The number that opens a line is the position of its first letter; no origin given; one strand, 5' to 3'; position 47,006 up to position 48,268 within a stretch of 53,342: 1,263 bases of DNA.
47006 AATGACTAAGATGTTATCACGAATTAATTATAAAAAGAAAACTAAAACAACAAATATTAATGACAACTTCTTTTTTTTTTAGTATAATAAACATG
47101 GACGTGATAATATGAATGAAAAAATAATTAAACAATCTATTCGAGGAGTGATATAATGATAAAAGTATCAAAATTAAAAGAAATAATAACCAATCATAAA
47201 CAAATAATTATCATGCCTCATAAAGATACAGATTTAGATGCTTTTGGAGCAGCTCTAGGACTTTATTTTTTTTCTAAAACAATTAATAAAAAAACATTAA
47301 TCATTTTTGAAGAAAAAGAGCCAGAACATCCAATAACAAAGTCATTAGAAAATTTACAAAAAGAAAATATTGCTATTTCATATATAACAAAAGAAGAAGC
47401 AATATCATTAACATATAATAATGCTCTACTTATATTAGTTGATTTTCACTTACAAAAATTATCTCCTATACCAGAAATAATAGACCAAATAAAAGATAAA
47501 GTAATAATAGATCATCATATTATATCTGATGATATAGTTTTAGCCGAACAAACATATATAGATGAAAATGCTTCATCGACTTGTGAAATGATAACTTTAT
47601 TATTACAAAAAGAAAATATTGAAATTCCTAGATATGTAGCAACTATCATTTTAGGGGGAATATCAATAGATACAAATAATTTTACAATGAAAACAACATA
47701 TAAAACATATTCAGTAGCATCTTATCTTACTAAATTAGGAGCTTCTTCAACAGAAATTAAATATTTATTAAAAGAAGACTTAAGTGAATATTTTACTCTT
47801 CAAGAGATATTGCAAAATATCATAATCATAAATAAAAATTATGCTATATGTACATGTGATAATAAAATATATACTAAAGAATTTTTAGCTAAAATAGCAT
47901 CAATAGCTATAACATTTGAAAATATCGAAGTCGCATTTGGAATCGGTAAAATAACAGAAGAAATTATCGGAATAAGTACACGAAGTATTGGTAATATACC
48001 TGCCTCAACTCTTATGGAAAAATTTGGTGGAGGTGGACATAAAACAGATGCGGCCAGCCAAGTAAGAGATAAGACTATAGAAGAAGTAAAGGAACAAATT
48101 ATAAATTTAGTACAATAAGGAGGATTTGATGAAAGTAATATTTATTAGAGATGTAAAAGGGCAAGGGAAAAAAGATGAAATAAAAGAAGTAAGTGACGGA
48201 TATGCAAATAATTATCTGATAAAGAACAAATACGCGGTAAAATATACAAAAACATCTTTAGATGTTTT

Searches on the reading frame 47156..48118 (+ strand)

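Call 71: search_protein_families(library=pfam, proteins=[window:47156-48118:+], max_evalue=0.00001)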
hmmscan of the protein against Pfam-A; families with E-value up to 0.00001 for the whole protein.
window:47156-48118:+ (320 aa): 2 families
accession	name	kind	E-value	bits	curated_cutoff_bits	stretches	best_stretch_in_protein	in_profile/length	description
PF01368.27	DHH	-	1.3e-19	71.1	28.1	1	16-169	1-125/125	DHH family, N-terminal domain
PF02272.25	DHHA1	-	1.8e-08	35.2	25.9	1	227-317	2-98/102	DHHA1 domain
